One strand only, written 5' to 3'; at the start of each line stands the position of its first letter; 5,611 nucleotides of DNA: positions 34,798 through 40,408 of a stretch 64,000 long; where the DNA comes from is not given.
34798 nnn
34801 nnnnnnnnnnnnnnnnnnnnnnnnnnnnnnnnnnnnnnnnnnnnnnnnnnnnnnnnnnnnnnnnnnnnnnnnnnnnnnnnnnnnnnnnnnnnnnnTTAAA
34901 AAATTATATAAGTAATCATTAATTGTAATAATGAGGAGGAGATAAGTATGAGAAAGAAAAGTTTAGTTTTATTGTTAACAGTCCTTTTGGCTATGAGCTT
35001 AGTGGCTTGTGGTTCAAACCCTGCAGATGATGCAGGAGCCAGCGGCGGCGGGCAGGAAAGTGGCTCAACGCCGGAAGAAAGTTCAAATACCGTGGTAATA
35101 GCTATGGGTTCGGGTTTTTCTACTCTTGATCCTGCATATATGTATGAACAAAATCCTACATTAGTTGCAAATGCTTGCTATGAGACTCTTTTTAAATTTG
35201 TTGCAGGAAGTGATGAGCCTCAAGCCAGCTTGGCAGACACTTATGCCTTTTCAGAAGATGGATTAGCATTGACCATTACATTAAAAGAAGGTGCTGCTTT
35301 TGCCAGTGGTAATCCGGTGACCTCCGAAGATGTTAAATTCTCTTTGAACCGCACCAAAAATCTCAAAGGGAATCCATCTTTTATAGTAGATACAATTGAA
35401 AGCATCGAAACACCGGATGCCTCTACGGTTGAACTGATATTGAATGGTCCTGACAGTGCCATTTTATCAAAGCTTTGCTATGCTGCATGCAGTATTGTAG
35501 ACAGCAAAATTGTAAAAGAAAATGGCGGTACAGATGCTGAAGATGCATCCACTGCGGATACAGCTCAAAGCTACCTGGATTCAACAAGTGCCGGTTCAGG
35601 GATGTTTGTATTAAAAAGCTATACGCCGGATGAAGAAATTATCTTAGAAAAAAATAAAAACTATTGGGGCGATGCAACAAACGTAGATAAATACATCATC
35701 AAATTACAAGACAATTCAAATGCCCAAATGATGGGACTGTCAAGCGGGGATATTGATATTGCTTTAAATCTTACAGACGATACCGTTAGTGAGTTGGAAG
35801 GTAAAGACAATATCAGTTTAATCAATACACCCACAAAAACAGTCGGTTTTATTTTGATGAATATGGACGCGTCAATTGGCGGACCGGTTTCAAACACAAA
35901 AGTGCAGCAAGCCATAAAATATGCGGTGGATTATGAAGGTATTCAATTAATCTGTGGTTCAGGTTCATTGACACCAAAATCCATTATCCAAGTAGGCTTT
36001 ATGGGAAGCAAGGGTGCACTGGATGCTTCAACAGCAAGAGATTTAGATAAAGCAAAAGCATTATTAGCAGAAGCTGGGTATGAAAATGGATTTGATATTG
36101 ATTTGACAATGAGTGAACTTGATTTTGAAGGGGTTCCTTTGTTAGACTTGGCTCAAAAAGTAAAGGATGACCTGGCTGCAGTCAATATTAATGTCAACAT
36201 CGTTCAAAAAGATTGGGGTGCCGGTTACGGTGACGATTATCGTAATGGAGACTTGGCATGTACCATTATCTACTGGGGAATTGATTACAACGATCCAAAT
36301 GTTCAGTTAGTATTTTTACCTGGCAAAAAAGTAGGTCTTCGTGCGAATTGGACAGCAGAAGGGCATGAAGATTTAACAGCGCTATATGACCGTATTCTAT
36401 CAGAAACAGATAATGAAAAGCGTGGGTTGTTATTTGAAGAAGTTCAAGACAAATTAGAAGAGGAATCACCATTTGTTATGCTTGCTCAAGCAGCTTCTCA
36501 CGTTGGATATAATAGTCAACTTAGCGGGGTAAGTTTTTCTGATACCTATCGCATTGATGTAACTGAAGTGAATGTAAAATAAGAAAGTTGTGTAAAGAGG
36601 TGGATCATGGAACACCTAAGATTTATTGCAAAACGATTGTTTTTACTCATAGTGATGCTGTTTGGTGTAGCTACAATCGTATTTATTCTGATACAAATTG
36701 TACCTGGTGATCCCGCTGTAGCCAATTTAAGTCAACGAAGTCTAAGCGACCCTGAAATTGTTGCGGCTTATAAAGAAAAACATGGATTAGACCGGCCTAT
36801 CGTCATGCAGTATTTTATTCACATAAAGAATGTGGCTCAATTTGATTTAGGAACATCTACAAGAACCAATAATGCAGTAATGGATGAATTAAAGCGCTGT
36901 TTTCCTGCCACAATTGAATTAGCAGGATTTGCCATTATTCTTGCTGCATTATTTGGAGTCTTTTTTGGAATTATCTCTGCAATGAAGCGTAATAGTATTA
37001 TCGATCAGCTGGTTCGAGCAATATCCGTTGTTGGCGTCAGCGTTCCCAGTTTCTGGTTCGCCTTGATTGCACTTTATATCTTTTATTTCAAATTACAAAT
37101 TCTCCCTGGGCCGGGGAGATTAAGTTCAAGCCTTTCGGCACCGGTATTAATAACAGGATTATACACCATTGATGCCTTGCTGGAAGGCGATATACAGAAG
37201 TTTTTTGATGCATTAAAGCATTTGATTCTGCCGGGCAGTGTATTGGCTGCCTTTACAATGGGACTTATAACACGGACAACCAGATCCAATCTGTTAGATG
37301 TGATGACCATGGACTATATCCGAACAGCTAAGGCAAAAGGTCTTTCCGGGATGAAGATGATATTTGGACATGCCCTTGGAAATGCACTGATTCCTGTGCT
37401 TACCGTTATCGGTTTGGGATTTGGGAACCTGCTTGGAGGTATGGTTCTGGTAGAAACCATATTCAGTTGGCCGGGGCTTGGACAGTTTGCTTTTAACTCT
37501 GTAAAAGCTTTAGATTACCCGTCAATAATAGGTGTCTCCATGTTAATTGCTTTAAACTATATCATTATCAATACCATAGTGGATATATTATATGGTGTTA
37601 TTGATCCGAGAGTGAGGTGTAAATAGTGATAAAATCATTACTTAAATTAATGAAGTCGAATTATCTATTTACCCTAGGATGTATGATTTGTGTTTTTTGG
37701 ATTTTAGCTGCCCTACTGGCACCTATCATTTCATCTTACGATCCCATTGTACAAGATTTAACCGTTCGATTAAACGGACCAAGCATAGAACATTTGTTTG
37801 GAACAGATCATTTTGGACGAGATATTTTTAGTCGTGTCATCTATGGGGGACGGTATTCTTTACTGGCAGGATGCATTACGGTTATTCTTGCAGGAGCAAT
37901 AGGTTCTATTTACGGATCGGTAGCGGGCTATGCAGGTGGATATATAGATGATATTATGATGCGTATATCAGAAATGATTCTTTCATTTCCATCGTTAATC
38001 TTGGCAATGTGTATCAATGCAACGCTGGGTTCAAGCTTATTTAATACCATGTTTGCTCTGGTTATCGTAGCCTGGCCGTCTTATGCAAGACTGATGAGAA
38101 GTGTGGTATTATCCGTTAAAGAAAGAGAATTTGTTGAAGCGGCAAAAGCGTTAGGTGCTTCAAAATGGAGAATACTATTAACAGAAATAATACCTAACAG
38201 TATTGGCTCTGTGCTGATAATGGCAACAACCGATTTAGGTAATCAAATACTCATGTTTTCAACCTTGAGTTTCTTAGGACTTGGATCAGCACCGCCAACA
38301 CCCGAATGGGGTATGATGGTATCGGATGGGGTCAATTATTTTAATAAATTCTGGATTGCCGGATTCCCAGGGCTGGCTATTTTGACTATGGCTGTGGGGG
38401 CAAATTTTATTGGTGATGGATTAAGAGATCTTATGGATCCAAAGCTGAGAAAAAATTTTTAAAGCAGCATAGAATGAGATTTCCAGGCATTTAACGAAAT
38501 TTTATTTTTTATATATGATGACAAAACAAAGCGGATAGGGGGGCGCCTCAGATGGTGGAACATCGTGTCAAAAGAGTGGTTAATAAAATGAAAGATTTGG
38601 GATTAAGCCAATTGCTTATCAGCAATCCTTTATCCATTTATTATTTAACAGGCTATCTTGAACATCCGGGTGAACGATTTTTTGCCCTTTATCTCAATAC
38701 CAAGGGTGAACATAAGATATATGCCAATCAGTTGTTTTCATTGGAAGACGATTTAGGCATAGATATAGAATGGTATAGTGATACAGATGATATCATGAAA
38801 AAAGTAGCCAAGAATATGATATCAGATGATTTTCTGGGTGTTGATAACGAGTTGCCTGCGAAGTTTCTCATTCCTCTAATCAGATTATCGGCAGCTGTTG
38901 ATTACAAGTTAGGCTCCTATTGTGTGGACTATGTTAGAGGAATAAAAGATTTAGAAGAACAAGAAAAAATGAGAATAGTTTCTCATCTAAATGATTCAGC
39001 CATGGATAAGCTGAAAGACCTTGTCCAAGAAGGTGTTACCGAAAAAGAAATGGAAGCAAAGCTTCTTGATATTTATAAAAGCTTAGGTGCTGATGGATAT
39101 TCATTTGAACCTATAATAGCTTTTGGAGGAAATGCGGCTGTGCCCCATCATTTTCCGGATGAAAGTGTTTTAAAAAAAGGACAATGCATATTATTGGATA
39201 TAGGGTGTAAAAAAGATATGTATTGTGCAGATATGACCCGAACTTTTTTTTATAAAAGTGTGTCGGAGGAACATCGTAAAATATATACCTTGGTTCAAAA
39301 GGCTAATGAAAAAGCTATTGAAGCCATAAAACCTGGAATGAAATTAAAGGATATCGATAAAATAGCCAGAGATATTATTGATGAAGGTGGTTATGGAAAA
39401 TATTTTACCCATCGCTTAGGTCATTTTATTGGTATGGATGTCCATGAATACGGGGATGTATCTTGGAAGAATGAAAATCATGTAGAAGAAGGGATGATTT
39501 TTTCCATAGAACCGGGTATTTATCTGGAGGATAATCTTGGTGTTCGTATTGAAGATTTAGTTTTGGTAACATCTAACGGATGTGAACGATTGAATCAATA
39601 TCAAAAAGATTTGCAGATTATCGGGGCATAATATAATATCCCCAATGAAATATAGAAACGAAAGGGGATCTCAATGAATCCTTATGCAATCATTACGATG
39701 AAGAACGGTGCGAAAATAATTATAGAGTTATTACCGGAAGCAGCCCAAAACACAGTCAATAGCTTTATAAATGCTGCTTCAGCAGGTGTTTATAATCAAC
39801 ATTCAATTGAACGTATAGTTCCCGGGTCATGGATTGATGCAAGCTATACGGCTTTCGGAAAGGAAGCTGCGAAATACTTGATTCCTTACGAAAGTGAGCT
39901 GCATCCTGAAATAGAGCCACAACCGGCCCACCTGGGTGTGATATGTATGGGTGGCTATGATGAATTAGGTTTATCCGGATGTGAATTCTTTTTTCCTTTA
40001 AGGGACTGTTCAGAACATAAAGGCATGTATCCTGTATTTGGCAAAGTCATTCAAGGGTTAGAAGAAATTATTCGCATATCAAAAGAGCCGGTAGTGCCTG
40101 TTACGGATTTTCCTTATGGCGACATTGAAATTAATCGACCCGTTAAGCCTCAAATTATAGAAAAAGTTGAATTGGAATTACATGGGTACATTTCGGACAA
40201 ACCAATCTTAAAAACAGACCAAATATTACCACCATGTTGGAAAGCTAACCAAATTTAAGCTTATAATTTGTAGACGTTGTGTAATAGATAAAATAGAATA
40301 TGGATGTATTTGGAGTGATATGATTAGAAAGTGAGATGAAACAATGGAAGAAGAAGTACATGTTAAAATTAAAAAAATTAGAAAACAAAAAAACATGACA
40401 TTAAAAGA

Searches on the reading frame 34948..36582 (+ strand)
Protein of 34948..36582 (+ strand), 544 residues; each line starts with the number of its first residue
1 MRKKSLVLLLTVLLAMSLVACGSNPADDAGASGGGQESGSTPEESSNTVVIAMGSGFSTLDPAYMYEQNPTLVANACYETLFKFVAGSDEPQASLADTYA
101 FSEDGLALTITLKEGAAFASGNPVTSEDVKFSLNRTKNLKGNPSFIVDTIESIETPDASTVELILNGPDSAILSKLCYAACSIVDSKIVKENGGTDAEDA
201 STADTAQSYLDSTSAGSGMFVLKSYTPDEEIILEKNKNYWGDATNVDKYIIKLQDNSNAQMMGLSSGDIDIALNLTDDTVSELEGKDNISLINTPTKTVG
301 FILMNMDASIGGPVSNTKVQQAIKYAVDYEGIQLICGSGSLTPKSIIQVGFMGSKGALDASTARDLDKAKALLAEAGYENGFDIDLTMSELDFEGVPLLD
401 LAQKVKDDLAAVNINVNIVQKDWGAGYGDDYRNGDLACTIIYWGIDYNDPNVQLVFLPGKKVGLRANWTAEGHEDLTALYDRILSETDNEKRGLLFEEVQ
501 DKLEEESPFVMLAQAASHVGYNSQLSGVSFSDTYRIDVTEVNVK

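Call 63: search_protein_families(library=pfam, proteins=[window:34948-36582:+], max_evalue=0.00001)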
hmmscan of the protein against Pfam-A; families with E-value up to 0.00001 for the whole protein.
window:34948-36582:+ (544 aa): 1 family
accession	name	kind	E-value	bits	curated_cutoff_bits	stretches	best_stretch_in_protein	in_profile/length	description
PF00496.27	SBP_bac_5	-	1.5e-70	238.6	32.4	1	90-455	1-358/368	Bacterial extracellular solute-binding proteins, family 5 Middle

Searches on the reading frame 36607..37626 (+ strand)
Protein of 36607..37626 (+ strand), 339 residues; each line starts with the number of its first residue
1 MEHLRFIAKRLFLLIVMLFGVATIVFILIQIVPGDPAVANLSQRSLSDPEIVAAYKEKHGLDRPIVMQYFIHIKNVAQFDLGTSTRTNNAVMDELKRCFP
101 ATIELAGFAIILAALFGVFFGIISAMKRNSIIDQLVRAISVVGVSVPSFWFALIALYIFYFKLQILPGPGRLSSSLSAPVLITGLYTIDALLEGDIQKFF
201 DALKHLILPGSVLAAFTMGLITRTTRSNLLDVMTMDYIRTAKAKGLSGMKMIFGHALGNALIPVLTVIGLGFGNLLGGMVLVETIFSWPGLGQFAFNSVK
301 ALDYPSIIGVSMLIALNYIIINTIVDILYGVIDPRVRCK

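Call 63: search_protein_families(library=pfam, proteins=[window:36607-37626:+], max_evalue=0.00001)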
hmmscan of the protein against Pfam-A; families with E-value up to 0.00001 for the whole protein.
window:36607-37626:+ (339 aa): 2 families
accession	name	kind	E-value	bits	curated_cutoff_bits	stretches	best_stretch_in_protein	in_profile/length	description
PF00528.27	BPD_transp_1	-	9.1e-42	143.3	26.4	1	117-337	1-183/184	Binding-protein-dependent transport system inner membrane component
PF19300.4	BPD_transp_1_N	-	7.3e-12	45.9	23.8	1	4-106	2-114/114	Binding-prot-dependent transport system membrane comp, N-term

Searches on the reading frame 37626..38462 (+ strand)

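Call 63: search_protein_families(library=pfam, proteins=[window:37626-38462:+], max_evalue=0.00001)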
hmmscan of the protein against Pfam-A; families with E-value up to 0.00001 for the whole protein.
window:37626-38462:+ (278 aa): 1 family
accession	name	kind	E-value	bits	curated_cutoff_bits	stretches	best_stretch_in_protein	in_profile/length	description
PF00528.27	BPD_transp_1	-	2.4e-33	115.9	26.4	1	93-276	1-184/184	Binding-protein-dependent transport system inner membrane component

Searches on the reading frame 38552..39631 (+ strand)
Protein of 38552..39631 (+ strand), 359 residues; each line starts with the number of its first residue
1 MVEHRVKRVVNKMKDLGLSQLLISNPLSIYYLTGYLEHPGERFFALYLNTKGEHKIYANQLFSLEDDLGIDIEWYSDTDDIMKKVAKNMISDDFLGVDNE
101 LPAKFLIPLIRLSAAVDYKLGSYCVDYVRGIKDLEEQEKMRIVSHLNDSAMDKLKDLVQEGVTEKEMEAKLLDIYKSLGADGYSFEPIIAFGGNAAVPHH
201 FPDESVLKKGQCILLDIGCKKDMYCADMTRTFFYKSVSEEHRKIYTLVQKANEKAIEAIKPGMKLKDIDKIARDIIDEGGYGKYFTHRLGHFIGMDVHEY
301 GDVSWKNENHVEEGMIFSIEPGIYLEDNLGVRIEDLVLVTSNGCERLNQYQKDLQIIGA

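Call 63: search_protein_families(library=pfam, proteins=[window:38552-39631:+], max_evalue=0.00001)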
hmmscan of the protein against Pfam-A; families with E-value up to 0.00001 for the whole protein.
window:38552-39631:+ (359 aa): 2 families
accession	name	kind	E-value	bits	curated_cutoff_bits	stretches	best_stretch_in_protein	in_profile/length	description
PF00557.29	Peptidase_M24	-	3.1e-70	236.6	23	1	138-340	1-207/208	Metallopeptidase family M24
PF01321.24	Creatinase_N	-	2.7e-11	44.5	22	1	5-102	1-99/128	Creatinase/Prolidase N-terminal domain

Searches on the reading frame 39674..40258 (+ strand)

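Call 63: search_protein_families(library=pfam, proteins=[window:39674-40258:+], max_evalue=0.00001)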
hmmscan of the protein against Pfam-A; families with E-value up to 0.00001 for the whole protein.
window:39674-40258:+ (194 aa): 1 family
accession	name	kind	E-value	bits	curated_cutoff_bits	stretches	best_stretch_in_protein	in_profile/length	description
PF00160.26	Pro_isomerase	-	4.4e-16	60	21.7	1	7-154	4-155/159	Cyclophilin type peptidyl-prolyl cis-trans isomerase/CLD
